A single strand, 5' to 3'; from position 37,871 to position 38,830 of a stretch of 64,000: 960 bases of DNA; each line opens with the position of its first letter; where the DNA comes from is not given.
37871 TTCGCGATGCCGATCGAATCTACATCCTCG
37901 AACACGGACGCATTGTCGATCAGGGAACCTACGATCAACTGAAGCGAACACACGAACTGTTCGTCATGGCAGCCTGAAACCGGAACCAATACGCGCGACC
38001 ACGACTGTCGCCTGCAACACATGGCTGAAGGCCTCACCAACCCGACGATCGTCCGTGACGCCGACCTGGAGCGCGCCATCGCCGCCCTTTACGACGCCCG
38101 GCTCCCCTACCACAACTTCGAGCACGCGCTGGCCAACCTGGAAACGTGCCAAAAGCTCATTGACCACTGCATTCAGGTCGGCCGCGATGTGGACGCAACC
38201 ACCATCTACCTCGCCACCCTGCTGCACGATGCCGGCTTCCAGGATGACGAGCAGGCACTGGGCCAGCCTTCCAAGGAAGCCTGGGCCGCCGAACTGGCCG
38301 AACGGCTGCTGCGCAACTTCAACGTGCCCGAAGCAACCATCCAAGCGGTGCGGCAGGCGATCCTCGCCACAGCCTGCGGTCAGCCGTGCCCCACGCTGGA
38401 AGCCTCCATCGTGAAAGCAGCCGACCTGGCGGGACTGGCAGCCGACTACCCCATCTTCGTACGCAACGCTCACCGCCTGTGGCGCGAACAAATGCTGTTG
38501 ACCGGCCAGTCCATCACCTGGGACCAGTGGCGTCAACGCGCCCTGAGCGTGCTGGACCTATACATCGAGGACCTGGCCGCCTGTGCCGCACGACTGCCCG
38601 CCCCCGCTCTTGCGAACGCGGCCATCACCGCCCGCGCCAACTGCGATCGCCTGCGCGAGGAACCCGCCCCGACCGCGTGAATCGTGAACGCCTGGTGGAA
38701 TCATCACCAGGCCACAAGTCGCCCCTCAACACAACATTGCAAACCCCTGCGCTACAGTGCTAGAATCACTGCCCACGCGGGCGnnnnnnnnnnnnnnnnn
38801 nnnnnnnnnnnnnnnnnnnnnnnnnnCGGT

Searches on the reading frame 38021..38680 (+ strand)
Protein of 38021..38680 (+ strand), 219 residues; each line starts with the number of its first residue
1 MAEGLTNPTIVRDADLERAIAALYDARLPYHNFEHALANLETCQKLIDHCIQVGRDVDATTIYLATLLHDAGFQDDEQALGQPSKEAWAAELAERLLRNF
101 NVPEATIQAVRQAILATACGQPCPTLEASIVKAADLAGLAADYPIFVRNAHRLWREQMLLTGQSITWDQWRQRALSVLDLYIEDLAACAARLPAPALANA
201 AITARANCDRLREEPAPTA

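Call 8: search_protein_families(library=pfam, proteins=[window:38021-38680:+], max_evalue=0.001)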
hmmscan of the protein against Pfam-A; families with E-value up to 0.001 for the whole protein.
window:38021-38680:+ (219 aa): 1 family
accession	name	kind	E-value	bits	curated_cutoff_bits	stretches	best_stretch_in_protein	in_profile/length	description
PF01966.28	HD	-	0.00012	22.7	22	1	41-135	10-111/116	HD domain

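Call 17: search_protein_families(library=ncbifam, proteins=[window:38021-38680:+], max_evalue=0.01)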
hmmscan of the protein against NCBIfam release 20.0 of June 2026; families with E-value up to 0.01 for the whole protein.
window:38021-38680:+ (219 aa): 1 family
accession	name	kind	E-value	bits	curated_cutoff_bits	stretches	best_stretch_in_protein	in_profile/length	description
TIGR03401.1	cyanamide_fam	subfamily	0.0015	18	109.85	1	13-115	37-139/228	HD domain protein, cyanamide hydratase family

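Call 41: search_solved_structures(query=window:38021-38680:+, max_evalue=1)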
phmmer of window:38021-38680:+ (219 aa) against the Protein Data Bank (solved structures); distinct sequences matched with E-value up to 1: 36.
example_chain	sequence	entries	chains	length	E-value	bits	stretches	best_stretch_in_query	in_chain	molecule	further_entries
5k9r_A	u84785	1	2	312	0.25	14.2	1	26-178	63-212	cAMP and cAMP-inhibited cGMP 3',5'-cyclic phosphodiesterase 10A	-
5edg_A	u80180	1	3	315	0.54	13.1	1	26-163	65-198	cAMP and cAMP-inhibited cGMP 3',5'-cyclic phosphodiesterase 10A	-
5ede_B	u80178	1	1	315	0.54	13.1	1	26-163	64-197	cAMP and cAMP-inhibited cGMP 3',5'-cyclic phosphodiesterase 10A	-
5ede_A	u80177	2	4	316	0.55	13.1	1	26-163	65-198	cAMP and cAMP-inhibited cGMP 3',5'-cyclic phosphodiesterase 10A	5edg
5edh_A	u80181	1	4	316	0.55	13.1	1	26-163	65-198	cAMP and cAMP-inhibited cGMP 3',5'-cyclic phosphodiesterase 10A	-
5i2r_A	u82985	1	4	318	0.55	13.1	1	26-163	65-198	cAMP and cAMP-inhibited cGMP 3',5'-cyclic phosphodiesterase 10A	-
4heu_A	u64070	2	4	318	0.55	13.1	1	26-163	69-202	cAMP and cAMP-inhibited cGMP 3',5'-cyclic phosphodiesterase 10A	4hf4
5edi_A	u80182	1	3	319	0.56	13.1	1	26-163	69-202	cAMP and cAMP-inhibited cGMP 3',5'-cyclic phosphodiesterase 10A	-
5edi_B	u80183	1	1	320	0.56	13.1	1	26-163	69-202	cAMP and cAMP-inhibited cGMP 3',5'-cyclic phosphodiesterase 10A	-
4yqh_A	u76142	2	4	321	0.57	13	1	26-163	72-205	cAMP and cAMP-inhibited cGMP 3',5'-cyclic phosphodiesterase 10A | Isoform PDE10A2 of cAMP and cAMP-inhibited cGMP 3',5'-cyclic phosphodiesterase 10A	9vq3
4ys7_A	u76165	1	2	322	0.57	13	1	26-163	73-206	cAMP and cAMP-inhibited cGMP 3',5'-cyclic phosphodiesterase 10A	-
6ko0_A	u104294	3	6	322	0.57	13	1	26-163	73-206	cAMP and cAMP-inhibited cGMP 3',5'-cyclic phosphodiesterase 10A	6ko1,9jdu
6kze_A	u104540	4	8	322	0.57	13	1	26-163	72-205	cAMP and cAMP-inhibited cGMP 3',5'-cyclic phosphodiesterase 10A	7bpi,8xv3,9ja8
4zo5_A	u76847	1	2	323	0.58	13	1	26-163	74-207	cAMP and cAMP-inhibited cGMP 3',5'-cyclic phosphodiesterase 10A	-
5znl_A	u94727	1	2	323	0.58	13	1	26-163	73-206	cAMP and cAMP-inhibited cGMP 3',5'-cyclic phosphodiesterase 10A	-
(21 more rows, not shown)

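Call 72: search_protein_families(library=pfam, proteins=[window:38021-38680:+], max_evalue=10)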
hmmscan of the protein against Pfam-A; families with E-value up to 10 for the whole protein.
window:38021-38680:+ (219 aa): 2 families
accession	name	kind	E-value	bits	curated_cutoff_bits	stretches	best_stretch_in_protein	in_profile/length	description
PF01966.28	HD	-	0.00012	22.7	22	1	41-135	10-111/116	HD domain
PF00233.25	PDEase_I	-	0.0017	18.6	24.8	1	30-73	1-46/238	3'5'-cyclic nucleotide phosphodiesterase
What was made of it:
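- On Class I (HD-type) cyclic-nucleotide phosphodiesterase (for the 38021-38680 protein): PDEase_I 18.6 bits against a cut-off of 24.8 (call 72).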

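Call 80: predict_structure(protein=window:38021-38680:+)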
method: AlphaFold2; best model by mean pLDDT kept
length: 219 residues; sequences in the alignment: 1
mean_pLDDT: 59.5   pTM: 0.50
mean pLDDT of the five models: 59.5, 56.2, 52.9, 51.3, 49.7
residues with pLDDT >= 90: 2; 70-90: 65; 50-70: 76; < 50: 76
segments of 3 or more residues with pLDDT < 50: 1-40, 52-60, 75-83, 118-128
pLDDT, mean of each block of 10 residues (from residue 1): 29 43 43 44 52 48 50 48 54 61 66 57 46 58 74 73 82 77 72 69 85 81
secondary structure, 60 per line:
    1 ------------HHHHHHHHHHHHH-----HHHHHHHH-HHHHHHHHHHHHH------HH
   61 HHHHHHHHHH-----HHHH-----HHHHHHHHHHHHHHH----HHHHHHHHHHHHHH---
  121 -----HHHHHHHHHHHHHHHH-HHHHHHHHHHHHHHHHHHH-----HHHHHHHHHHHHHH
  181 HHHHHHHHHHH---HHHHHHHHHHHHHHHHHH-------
elements in order: H13-25 H31-38 H40-52 H59-70 H76-79 H85-99 H104-117 H126-141 H143-161 H167-191 H195-212

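Call 83: fold_search(model_id=the predicted structure, library=pdb)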
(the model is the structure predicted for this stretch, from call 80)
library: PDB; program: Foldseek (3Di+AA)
matches with E <= 10: 109; with E <= 0.001: 0
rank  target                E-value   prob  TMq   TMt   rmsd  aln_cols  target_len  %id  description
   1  9olq_D                2.3e-01  0.54  0.27  0.24  16.8       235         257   12  Designed allosteric facilitated dissociation switch AS1_K46L_E50W_K172W_E173Y in complex state THE (released 2025-08-20)
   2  9k82_A                6.5e-01  0.21  0.22  0.25  16.3       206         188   18  Cryo-EM structure of designed zinc-induced filament Fiber-n5-Zn1-HEHE-917 (released 2025-10-29)
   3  2yfa_A                1.3e+00  0.11  0.21  0.20  21.3       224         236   16  X-ray structure of McpS ligand binding domain in complex with malate (released 2012-04-18)
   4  9dcx                  1.3e+00  0.23  0.30  0.27  16.1       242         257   12  Crystal Structure of designed allosteric facilitated dissociation switch AS1 (released 2025-08-20)
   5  8hvj_B                1.4e+00  0.16  0.21  0.17  18.6       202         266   12  The structure of the E. coli mRNA endoonuclease YiCC (released 2023-12-27)
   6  9dcy_A                1.5e+00  0.23  0.31  0.27  15.0       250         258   13  Crystal Structure of Designed allosteric facilitated dissociation switch AS1 in complex state HE (released 2025-08-20)
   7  9dd1_A                1.6e+00  0.20  0.29  0.26  15.6       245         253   11  Designed allosteric facilitated dissociation switch AS1 in complex state THE with methylated lysines (released 2025-08-20)
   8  9dcz_A                1.6e+00  0.15  0.25  0.23  16.3       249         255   13  Designed allosteric facilitated dissociation switch AS1 in complex state TH with methylated lysines, crystal #1 (released 2025-08-20)
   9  5cwo_A                1.6e+00  0.14  0.25  0.25  13.1       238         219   15  Crystal structure of de novo designed helical repeat protein DHR76 (released 2015-12-16)
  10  9olq_G                1.7e+00  0.20  0.29  0.26  14.8       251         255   12  Designed allosteric facilitated dissociation switch AS1_K46L_E50W_K172W_E173Y in complex state THE (released 2025-08-20)
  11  9k80_A                1.8e+00  0.08  0.18  0.17  14.8       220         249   14  Cryo-EM structure of designed zinc-induced filament Fiber-n6-Zn1-HEHE-5 (released 2025-10-29)
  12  4uos                  1.8e+00  0.06  0.16  0.17  19.7       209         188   12  Thermodynamic hyperstability in parametrically designed helical bundles (released 2014-11-05)
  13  4pjq_A                2.1e+00  0.08  0.19  0.20  18.0       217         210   14  Crystal structure of designed cPPR-polyG protein (released 2014-12-24)
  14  4zsv_A                2.5e+00  0.14  0.23  0.18  17.6       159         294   20  Structure of a fusion protein with a helix linker, 2ARH-3-3KAW-1.0 (released 2015-08-19)
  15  9olq_J                2.5e+00  0.13  0.26  0.24  16.5       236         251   14  Designed allosteric facilitated dissociation switch AS1_K46L_E50W_K172W_E173Y in complex state THE (released 2025-08-20)
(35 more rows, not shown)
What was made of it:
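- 38021..38680 (+): HD-domain protein, 43 nt after ABC2; candidate cyclic-nucleotide phosphodiesterase (weak evidence). The structure model was too poor to test this (calls 80, 83).
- On Class I (HD-type) cyclic-nucleotide phosphodiesterase (for the 38021-38680 protein): The AF2 model has pLDDT 59.5 and the fold search was meaningless (calls 80, 83).
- The HD-as-phosphodiesterase call is weak (calls 41, 72, 80, 83).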
